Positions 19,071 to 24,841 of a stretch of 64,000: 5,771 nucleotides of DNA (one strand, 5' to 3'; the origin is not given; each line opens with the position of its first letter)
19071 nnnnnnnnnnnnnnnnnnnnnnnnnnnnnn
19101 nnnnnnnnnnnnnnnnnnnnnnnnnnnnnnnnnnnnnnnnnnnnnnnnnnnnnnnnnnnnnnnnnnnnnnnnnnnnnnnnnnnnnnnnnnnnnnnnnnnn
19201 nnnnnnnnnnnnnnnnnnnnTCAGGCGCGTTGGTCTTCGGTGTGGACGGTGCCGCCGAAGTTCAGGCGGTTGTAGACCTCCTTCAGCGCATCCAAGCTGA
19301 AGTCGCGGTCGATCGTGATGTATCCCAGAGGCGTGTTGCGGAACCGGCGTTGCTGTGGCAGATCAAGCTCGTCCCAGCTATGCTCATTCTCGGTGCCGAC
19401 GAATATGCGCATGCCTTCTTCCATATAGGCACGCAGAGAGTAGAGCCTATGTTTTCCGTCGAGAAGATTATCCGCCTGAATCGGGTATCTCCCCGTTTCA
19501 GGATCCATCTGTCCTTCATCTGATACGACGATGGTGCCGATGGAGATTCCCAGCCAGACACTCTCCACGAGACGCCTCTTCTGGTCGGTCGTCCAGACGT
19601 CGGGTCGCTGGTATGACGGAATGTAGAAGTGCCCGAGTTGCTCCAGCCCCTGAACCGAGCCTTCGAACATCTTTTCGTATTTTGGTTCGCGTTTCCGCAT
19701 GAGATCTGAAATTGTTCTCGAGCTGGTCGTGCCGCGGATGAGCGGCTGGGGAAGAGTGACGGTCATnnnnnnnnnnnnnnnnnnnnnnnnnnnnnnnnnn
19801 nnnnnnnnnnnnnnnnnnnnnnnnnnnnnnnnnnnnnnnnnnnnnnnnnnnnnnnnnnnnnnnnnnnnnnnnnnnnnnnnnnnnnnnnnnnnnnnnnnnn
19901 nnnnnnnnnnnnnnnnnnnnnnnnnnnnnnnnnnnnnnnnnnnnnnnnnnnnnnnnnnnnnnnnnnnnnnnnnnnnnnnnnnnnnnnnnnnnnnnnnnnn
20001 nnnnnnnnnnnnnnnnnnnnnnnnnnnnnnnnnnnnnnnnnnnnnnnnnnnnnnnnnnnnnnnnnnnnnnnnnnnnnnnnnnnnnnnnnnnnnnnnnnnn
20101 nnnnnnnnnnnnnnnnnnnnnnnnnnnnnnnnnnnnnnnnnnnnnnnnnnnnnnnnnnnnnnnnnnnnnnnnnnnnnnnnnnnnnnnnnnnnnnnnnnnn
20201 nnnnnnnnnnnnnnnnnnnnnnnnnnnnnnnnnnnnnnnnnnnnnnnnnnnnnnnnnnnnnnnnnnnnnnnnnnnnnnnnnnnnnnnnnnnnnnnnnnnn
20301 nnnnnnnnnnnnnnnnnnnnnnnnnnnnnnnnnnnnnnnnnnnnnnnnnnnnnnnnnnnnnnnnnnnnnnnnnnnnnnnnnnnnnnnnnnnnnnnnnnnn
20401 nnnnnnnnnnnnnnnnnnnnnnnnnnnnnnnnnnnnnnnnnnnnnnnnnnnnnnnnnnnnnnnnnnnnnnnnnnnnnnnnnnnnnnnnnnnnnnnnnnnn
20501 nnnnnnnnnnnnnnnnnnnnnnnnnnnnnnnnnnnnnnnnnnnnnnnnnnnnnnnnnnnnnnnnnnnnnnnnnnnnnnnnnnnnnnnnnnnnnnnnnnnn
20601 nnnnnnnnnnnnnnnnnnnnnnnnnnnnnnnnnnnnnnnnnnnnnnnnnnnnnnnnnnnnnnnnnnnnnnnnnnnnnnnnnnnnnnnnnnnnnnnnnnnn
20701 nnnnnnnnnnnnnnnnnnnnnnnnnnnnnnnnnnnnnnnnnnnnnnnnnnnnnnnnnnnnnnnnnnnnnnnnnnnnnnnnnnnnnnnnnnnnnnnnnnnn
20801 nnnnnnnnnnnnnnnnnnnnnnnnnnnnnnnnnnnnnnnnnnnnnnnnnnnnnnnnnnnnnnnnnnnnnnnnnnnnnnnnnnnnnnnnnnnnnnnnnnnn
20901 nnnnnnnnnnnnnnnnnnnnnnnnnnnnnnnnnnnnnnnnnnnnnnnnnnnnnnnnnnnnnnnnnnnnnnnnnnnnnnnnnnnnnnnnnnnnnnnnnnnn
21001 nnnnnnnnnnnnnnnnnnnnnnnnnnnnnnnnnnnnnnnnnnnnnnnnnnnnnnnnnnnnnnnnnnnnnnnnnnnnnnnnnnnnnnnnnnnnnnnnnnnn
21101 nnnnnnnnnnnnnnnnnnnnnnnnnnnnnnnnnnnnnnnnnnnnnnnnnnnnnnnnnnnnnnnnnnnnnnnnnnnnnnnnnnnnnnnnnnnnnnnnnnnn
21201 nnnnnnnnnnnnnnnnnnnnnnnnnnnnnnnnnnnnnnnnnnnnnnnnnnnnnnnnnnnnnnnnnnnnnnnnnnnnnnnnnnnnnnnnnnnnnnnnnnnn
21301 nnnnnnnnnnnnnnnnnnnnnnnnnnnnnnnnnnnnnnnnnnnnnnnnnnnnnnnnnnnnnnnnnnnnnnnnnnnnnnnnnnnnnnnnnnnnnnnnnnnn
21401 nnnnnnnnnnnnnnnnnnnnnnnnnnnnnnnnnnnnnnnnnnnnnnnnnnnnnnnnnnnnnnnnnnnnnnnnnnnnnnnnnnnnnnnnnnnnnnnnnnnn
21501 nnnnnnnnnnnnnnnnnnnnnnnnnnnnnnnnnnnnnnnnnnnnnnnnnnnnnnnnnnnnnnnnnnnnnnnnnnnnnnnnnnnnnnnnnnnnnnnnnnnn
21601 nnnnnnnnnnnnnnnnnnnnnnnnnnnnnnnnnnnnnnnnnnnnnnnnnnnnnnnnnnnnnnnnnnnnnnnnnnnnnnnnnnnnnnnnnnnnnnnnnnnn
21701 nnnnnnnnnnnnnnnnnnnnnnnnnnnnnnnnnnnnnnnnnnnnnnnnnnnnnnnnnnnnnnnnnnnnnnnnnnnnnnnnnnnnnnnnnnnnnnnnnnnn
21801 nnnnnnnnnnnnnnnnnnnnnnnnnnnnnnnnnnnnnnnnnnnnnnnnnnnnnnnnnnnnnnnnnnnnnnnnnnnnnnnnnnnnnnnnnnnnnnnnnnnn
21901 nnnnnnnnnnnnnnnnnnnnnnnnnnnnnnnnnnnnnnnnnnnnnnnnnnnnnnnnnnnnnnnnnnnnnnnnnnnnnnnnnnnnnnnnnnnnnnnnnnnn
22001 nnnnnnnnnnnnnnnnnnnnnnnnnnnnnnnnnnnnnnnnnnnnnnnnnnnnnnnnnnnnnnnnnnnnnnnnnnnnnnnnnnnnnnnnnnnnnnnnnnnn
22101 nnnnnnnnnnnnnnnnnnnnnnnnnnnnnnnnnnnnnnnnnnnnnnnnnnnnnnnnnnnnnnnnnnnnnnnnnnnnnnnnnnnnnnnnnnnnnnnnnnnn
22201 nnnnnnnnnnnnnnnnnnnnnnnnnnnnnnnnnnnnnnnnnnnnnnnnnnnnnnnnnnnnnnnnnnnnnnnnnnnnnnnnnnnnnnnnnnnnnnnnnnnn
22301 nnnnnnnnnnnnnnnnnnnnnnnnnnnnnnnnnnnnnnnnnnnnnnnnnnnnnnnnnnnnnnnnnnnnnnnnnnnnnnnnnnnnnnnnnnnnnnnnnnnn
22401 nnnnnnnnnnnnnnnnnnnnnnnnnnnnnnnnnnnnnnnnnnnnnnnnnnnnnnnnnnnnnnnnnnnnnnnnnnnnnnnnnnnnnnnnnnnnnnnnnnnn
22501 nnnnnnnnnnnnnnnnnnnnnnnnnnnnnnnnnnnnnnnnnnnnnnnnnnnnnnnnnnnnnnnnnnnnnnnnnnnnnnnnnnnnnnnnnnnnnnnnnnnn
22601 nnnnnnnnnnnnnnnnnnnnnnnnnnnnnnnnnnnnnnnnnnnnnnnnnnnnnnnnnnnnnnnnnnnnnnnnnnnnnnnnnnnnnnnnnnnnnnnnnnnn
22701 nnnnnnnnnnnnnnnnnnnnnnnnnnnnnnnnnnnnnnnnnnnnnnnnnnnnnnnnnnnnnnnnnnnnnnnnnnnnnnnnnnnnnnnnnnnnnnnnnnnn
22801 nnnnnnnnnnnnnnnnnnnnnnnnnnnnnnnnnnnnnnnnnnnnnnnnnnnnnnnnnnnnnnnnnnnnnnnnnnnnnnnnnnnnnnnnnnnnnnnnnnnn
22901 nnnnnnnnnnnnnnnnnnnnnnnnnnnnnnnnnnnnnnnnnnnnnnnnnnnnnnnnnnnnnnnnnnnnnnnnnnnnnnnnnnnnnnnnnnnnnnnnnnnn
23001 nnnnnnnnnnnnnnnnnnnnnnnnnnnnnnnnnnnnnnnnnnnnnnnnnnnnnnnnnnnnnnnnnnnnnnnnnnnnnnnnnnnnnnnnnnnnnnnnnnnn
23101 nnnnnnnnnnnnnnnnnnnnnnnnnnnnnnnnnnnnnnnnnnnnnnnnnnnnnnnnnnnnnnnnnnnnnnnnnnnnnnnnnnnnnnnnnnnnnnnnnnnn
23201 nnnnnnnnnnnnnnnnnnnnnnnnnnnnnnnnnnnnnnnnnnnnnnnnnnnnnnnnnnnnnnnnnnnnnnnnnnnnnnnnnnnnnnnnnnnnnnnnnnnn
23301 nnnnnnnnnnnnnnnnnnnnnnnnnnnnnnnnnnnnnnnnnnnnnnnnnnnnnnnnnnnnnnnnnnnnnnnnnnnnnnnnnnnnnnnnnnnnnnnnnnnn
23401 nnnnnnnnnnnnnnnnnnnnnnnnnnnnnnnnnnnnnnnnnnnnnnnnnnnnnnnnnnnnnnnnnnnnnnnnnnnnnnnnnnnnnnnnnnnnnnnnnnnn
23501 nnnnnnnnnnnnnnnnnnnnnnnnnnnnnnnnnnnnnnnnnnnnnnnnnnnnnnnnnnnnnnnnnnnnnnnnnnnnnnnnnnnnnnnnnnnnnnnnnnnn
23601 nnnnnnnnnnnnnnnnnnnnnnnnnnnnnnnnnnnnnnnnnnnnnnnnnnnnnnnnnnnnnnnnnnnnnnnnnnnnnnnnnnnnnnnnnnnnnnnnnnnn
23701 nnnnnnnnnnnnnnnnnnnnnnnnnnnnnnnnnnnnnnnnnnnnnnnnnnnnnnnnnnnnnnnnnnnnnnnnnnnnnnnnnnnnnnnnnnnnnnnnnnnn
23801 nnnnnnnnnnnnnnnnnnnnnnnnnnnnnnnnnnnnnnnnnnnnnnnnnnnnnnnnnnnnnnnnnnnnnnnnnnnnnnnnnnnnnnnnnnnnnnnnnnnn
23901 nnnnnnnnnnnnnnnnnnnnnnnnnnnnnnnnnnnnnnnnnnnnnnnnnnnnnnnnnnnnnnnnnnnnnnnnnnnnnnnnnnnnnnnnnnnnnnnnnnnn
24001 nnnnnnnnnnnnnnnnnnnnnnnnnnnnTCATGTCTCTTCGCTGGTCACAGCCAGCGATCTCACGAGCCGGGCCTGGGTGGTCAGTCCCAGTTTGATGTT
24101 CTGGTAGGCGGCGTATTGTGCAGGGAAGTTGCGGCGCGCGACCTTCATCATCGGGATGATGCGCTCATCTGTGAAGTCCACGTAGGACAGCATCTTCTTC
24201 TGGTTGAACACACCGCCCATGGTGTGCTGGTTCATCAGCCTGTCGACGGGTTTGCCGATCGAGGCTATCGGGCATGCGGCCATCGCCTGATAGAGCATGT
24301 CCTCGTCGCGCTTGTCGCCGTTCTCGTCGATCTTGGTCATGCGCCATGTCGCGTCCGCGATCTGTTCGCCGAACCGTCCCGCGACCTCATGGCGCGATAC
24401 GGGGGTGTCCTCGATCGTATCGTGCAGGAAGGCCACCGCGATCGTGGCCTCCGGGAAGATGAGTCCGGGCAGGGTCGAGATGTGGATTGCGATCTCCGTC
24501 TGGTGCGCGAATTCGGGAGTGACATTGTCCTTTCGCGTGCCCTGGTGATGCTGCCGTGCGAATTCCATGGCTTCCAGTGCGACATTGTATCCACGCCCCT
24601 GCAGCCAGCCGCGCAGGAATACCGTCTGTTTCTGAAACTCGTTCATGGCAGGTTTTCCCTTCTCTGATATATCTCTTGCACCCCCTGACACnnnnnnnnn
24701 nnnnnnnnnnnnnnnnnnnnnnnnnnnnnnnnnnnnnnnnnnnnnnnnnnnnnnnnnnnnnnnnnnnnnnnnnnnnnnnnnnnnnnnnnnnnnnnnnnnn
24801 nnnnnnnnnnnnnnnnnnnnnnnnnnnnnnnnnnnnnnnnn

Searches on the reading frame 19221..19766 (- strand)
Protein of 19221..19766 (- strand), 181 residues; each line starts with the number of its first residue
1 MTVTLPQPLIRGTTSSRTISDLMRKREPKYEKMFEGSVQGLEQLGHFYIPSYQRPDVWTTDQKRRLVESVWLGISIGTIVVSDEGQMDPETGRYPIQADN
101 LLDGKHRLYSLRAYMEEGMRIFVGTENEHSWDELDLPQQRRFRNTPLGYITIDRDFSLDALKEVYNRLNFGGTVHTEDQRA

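Call 41: search_protein_families(library=pfam, proteins=[window:19221-19766:-], max_evalue=0.01)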
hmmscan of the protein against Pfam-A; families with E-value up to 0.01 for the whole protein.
window:19221-19766:- (181 aa): 1 family
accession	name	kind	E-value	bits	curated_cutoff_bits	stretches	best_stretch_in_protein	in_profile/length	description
PF03235.19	GmrSD_N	-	4.5e-15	56.7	33.2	1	40-154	11-151/199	GmrSD restriction endonuclease, N-terminal domain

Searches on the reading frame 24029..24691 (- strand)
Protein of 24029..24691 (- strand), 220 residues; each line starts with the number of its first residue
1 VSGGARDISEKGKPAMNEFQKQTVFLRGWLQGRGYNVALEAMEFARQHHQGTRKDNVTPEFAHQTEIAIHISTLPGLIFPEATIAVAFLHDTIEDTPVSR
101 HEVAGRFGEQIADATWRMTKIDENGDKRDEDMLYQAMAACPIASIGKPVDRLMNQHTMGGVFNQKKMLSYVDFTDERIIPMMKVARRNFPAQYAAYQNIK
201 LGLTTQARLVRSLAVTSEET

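Call 49: search_protein_families(library=ncbifam, proteins=[window:24029-24691:-], max_evalue=0.01)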
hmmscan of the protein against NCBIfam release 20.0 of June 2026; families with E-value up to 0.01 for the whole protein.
window:24029-24691:- (220 aa): 2 families
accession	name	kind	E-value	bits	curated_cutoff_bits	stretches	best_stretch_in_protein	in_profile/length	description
TIGR00691.1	spoT_relA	subfamily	5e-12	45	499.2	1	41-131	1-88/687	RelA/SpoT family protein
NF008303.0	PRK11092.1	equivalog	2.1e-07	29.6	947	1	36-124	21-106/702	bifunctional GTP diphosphokinase/guanosine-3',5'-bis pyrophosphate 3'-pyrophosphohydrolase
